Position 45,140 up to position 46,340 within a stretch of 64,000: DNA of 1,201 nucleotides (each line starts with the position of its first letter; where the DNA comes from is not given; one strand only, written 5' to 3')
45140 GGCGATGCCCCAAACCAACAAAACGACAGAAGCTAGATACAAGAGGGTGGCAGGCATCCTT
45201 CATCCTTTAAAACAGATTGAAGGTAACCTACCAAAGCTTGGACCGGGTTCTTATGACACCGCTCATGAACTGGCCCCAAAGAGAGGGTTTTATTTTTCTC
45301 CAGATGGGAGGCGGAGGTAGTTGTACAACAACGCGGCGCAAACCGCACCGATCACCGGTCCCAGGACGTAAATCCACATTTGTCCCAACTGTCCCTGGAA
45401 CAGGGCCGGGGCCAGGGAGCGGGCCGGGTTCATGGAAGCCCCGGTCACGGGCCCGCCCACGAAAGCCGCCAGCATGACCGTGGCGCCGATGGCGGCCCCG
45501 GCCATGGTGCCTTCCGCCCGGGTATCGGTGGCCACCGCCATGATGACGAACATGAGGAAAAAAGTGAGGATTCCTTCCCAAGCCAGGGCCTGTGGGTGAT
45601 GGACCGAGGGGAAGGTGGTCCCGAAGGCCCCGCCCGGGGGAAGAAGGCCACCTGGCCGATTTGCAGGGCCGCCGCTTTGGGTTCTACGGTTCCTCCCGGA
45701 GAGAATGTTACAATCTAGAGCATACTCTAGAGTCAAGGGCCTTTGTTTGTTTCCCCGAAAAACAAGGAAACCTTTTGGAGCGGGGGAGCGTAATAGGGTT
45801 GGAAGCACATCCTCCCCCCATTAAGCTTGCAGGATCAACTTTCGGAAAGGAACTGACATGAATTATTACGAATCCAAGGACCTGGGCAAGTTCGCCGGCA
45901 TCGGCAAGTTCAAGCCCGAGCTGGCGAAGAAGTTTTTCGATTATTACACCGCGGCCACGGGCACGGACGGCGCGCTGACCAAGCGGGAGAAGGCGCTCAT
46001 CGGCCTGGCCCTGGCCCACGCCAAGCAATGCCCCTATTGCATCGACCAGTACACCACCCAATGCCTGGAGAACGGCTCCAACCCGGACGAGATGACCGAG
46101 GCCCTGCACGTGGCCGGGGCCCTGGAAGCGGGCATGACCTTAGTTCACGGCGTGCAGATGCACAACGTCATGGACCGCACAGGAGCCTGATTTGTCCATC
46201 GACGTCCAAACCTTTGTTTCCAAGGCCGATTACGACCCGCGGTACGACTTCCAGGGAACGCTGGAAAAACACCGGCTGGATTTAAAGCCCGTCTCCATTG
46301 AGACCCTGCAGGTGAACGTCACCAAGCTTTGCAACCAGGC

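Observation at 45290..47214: ArsS-like radical SAM plus AhpD-like partner beside a decayed aquaporin, behind a perfect palindromic operator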

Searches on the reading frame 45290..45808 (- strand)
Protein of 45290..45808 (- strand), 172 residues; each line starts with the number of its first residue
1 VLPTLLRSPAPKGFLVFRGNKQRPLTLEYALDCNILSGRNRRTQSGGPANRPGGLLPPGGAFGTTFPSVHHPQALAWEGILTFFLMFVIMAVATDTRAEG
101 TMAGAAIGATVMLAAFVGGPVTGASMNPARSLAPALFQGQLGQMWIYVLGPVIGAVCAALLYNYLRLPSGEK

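Call 3: search_protein_families(library=ncbifam, proteins=[window:45290-45808:-], max_evalue=0.01)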
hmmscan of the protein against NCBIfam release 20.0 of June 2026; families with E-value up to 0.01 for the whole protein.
window:45290-45808:- (172 aa): 4 families
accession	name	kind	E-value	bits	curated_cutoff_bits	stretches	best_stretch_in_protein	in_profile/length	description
TIGR00861.1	MIP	subfamily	1.7e-26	93.4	171.25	1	63-162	120-224/224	MIP family channel protein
NF003838.0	PRK05420.1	equivalog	4.1e-19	69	256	1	73-165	133-226/231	aquaporin Z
NF043012.1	LacAcidTportLarD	equivalog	0.004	16.6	390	0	70-164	129-233/237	D/L-lactic acid transporter LarD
NF040985.1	MamG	equivalog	0.0091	16.2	100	0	91-166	15-89/102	magnetosome protein MamG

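Call 4: search_protein_families(library=pfam, proteins=[window:45290-45808:-], max_evalue=0.01)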
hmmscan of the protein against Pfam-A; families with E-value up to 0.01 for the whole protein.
window:45290-45808:- (172 aa): 1 family
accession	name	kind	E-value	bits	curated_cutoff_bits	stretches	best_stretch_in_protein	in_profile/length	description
PF00230.25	MIP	-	8.8e-27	94.8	25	1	65-162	123-222/222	Major intrinsic protein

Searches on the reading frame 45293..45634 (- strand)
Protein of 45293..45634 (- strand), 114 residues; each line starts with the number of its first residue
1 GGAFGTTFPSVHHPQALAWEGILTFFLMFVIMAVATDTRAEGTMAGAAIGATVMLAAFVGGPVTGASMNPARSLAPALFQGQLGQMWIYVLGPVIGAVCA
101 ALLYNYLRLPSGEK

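Call 15: find_homologous_proteins(query=window:45293-45634:-, max_evalue=0.00001)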
Query seq(114 aa) (114 aa): 1996 proteins with E <= 0.00001 among 2030 candidates; the best 120 are listed.
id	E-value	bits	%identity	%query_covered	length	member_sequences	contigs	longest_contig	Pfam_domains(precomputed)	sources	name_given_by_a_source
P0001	3.1e-47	177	100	76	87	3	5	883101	PF00230.26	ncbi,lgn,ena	-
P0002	5.7e-45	170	71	100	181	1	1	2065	PF00230.26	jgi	jgi:MIP family channel proteins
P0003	1.9e-44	168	73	100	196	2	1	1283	PF00230.26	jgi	jgi:MIP family channel proteins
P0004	5.1e-43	164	72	96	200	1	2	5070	PF00230.26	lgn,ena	-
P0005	1.0e-42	163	76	96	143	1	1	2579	PF00230.26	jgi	jgi:glycerol uptake facilitator-like aquaporin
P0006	7.7e-42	160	72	96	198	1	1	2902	PF00230.26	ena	-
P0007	2.5e-41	158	71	95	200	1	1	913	PF00230.26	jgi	jgi:MIP family channel proteins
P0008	3.7e-41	158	71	95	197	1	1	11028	PF00230.26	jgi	jgi:MIP family channel proteins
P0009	4.1e-41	158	70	95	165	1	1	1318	PF00230.26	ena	-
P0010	3.7e-40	155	70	95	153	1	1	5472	PF00230.26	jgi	-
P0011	1.3e-39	153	76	87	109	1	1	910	PF00230.26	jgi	-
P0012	1.5e-39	153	63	93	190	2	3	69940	PF00230.26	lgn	-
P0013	2.4e-39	152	70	95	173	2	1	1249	PF00230.26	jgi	jgi:aquaporin NIP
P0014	5.4e-39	151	66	100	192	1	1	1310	PF00230.26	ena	-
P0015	3.6e-38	148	64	100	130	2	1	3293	PF00230.26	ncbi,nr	ncbi:MAG TPA: aquaporin, partial [bacterium]|nr:aquaporin [bacterium]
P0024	1.9e-35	139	66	96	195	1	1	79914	PF00230.26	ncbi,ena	-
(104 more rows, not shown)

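Call 18: find_encoding_contigs(protein=P0024, flank=10000, max_places=4)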
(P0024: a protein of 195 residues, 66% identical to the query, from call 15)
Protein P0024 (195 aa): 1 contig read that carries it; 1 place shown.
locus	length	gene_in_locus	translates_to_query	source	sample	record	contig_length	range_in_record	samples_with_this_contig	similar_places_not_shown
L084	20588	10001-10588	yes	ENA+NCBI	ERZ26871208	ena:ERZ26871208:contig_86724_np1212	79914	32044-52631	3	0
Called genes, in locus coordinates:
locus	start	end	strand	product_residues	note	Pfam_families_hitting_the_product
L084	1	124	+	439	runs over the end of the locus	PF00795:CN_hydrolase, PF02540:NAD_synthase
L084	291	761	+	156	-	PF01242:PTPS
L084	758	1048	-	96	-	PF02586:SRAP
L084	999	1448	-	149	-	PF02586:SRAP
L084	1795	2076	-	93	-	-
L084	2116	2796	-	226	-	-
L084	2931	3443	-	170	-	-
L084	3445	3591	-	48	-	-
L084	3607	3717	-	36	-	-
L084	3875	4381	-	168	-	-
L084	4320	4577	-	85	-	-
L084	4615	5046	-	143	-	-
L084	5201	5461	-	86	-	-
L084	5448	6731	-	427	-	PF03062:MBOAT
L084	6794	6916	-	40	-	-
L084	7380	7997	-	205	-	-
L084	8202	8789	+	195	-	PF00376:MerR, PF13411:MerR_1, PF09278:MerR-DNA-bind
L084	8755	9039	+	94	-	-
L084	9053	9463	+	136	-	PF00903:Glyoxalase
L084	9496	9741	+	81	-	PF01451:LMWPc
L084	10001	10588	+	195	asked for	PF00230:MIP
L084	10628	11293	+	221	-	PF00494:SQS_PSY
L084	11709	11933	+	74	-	-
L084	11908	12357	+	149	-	PF00494:SQS_PSY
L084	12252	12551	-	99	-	-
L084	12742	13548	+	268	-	-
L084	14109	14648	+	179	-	-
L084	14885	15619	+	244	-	-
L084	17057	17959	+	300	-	-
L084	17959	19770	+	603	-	PF13231:PMT_2 (weak)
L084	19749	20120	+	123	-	-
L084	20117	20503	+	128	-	-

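Call 19: find_encoding_contigs(protein=P0001, flank=10000, max_places=6)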
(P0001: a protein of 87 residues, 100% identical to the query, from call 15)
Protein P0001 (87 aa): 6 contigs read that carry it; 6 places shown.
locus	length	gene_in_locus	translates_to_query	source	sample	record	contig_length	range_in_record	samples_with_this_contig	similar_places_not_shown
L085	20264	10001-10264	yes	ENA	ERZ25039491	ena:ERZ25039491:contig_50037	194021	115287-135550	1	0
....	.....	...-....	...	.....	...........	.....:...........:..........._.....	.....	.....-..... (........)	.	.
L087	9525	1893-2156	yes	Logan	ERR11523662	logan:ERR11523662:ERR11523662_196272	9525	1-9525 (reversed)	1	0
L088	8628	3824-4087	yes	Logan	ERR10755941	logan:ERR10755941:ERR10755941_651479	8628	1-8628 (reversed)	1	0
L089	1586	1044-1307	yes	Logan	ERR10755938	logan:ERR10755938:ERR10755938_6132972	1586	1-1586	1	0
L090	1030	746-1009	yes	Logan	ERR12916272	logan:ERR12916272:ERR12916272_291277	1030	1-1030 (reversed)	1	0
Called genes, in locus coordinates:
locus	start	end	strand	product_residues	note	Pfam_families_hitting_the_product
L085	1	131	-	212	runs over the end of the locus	PF21948:LplA-B_cat, PF03099:BPL_LplA_LipB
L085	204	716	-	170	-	PF12850:Metallophos_2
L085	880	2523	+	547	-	PF00795:CN_hydrolase, PF02540:NAD_synthase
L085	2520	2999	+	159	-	PF01242:PTPS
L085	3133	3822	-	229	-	PF02586:SRAP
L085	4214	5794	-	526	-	-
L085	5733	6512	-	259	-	-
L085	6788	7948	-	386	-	-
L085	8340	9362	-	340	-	PF04055:Radical_SAM, PF12345:DUF3641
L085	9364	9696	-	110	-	PF02627:CMD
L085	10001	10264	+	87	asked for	PF00230:MIP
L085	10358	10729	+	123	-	-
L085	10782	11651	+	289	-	PF00494:SQS_PSY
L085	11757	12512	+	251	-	PF00494:SQS_PSY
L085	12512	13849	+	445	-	PF01134:GIDA (faint), PF01266:DAO (weak), PF01593:Amino_oxidase, PF07992:Pyr_redox_2 (faint), PF12831:FAD_oxidored, PF13450:NAD_binding_8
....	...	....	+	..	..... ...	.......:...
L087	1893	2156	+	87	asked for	PF00230:MIP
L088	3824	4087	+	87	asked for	PF00230:MIP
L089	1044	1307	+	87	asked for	PF00230:MIP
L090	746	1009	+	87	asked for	PF00230:MIP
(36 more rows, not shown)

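Call 25: search_protein_families(library=ncbifam, proteins=[P0004, L084:7380-7997:-], max_evalue=0.001)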
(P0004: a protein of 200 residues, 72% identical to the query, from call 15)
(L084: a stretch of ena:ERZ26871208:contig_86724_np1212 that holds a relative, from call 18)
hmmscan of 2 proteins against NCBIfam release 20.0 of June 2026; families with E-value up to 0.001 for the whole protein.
P0004 (200 aa): 4 families
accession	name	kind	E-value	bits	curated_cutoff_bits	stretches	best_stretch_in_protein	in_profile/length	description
TIGR00861.1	MIP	subfamily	3.4e-46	157.8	171.25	1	10-185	32-224/224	MIP family channel protein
NF003838.0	PRK05420.1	equivalog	7.9e-35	120.4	256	1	10-189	34-227/231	aquaporin Z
NF045553.1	AquGlycerPorinGla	equivalog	2.8e-12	46.4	400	1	15-70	45-100/290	aquaglyceroporin Gla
NF043012.1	LacAcidTportLarD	equivalog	0.00051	19.6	390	0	18-71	45-93/237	D/L-lactic acid transporter LarD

L084:7380-7997:- (205 aa): 0 families

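Call 37: find_encoding_contigs(protein=P0122, flank=8000, max_places=3)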
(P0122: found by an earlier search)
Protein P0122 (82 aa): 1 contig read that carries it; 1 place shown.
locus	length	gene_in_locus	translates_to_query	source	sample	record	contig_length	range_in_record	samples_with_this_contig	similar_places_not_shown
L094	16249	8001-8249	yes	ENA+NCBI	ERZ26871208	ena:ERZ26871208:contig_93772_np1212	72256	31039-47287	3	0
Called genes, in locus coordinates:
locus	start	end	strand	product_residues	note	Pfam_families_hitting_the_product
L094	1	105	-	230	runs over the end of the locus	PF02586:SRAP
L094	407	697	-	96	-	-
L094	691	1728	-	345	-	-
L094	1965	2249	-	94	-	-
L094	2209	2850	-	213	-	-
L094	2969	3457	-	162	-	-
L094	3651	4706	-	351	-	PF03062:MBOAT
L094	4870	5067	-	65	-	-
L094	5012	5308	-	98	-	-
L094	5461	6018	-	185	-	-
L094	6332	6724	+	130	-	PF00376:MerR, PF13411:MerR_1, PF09278:MerR-DNA-bind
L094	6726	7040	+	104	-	PF00903:Glyoxalase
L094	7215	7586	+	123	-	PF01451:LMWPc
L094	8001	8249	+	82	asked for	PF00230:MIP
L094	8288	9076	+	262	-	PF00494:SQS_PSY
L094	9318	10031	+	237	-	PF00494:SQS_PSY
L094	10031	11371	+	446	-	PF00890:FAD_binding_2 (weak), PF01266:DAO (weak), PF01593:Amino_oxidase, PF07992:Pyr_redox_2 (faint), PF12831:FAD_oxidored, PF13450:NAD_binding_8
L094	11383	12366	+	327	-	-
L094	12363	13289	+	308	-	-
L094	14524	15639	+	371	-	-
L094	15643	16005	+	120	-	-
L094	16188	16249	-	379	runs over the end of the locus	PF01041:DegT_DnrJ_EryC1, PF00155:Aminotran_1_2 (weak)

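Call 39: find_encoding_contigs(protein=P0133, flank=7000, max_places=3)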
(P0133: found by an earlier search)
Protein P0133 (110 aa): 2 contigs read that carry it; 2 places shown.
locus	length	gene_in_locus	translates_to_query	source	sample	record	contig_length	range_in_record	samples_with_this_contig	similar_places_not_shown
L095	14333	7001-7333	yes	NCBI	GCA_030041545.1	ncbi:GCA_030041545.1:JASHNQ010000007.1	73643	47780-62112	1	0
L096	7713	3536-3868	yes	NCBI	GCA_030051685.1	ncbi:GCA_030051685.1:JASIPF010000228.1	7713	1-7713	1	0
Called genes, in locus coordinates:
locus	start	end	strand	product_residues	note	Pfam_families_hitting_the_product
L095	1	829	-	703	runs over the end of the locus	-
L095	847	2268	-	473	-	PF01593:Amino_oxidase, PF13450:NAD_binding_8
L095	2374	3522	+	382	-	PF01757:Acyl_transf_3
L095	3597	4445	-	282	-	PF00494:SQS_PSY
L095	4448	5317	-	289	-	PF00494:SQS_PSY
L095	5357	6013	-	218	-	PF00230:MIP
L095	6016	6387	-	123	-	PF01451:LMWPc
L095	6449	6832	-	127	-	PF13411:MerR_1, PF00376:MerR, PF09278:MerR-DNA-bind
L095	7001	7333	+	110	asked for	PF02627:CMD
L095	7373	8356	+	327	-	PF04055:Radical_SAM, PF12345:DUF3641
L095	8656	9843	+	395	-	-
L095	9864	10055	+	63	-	-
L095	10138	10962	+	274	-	-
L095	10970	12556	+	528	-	-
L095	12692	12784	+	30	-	-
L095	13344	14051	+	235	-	PF02586:SRAP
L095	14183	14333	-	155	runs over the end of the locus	PF01242:PTPS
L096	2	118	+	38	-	?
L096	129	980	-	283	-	PF00494:SQS_PSY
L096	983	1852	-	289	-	PF00494:SQS_PSY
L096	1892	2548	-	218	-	PF00230:MIP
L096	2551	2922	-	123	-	PF01451:LMWPc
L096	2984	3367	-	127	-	PF13411:MerR_1, PF00376:MerR, PF09278:MerR-DNA-bind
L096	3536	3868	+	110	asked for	PF02627:CMD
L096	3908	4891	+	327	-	PF04055:Radical_SAM, PF12345:DUF3641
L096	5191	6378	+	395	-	-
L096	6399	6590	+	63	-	-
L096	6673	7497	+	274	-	-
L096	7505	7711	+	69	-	?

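Call 40: find_encoding_contigs(protein=P0134, flank=7000, max_places=3)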
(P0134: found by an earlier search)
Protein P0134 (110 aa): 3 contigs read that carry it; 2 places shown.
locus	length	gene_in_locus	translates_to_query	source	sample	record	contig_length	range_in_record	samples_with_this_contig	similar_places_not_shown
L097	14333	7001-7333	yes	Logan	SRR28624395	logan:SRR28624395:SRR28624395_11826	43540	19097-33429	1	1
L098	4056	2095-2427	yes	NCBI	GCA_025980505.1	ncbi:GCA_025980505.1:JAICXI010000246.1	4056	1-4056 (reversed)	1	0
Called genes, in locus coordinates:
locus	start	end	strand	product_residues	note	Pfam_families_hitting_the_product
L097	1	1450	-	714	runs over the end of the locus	-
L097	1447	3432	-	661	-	PF13432:TPR_16 (faint)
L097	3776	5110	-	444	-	PF00890:FAD_binding_2 (weak), PF01266:DAO (weak), PF01593:Amino_oxidase, PF07992:Pyr_redox_2 (faint), PF12831:FAD_oxidored, PF13450:NAD_binding_8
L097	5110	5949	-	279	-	PF00494:SQS_PSY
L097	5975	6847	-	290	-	PF00494:SQS_PSY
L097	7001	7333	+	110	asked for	PF02627:CMD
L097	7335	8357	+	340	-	PF04055:Radical_SAM, PF12345:DUF3641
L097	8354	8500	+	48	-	-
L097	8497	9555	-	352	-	-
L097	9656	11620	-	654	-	PF01436:NHL (faint)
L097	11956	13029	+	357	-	PF27429:LB_356 (weak)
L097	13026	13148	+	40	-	-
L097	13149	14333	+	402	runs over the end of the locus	PF03062:MBOAT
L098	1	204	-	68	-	?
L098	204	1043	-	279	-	PF00494:SQS_PSY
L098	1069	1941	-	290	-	PF00494:SQS_PSY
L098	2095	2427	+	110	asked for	PF02627:CMD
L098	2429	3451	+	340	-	PF04055:Radical_SAM, PF12345:DUF3641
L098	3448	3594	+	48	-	-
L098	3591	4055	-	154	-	?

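Call 69: find_encoding_contigs(protein=P0121, flank=2000, max_places=2)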
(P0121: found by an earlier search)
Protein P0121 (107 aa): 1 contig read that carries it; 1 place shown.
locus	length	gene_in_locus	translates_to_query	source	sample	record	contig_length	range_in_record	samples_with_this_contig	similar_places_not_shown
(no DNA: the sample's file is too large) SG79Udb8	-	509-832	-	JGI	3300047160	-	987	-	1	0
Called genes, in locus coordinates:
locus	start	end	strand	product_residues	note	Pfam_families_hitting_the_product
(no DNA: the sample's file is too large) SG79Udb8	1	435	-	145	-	?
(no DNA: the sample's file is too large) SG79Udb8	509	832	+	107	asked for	PF00230:MIP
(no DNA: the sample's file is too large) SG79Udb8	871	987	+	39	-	?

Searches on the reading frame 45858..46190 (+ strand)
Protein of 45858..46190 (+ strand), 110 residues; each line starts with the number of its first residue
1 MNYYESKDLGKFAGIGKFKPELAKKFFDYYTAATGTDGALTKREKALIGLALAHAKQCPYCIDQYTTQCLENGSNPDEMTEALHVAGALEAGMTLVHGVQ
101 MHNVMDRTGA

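Call 3: search_protein_families(library=ncbifam, proteins=[window:45858-46190:+], max_evalue=0.01)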
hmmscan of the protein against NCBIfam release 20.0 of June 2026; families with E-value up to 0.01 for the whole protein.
window:45858-46190:+ (110 aa): 6 families
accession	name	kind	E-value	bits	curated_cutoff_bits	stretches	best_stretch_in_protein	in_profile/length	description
TIGR04169.1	perox_w_seleSAM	hypoth_equivalog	8.3e-46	154.6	120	1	2-107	2-106/109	arsenosugar biosynthesis-associated peroxidase-like protein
TIGR00778.1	ahpD_dom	domain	3.6e-07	29.6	27.8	1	38-86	1-49/51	alkylhydroperoxidase AhpD family core domain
TIGR01926.1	peroxid_rel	subfamily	0.00019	21.3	81.8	1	18-69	38-90/178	peroxidase-related enzyme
NF045649.1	2X_seleno_MduS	exception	0.00036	19.6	380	1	24-93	236-304/338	methyltransferase domain-containing selenoprotein MduS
NF041537.1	ArsM_AhpD_UU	exception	0.00047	19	510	1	25-92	267-333/345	arsenite methyltransferase/AhpD domain selenoprotein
NF041047.1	GSU3128_fam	equivalog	0.00069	19.7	110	1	39-84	16-61/84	GSU3128 family (seleno)protein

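Call 4: search_protein_families(library=pfam, proteins=[window:45858-46190:+], max_evalue=0.01)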
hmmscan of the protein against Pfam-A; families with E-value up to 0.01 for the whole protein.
window:45858-46190:+ (110 aa): 1 family
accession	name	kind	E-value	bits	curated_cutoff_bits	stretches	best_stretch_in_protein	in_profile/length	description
PF02627.25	CMD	-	1.1e-14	54.6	23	1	20-98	1-78/84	Carboxymuconolactone decarboxylase family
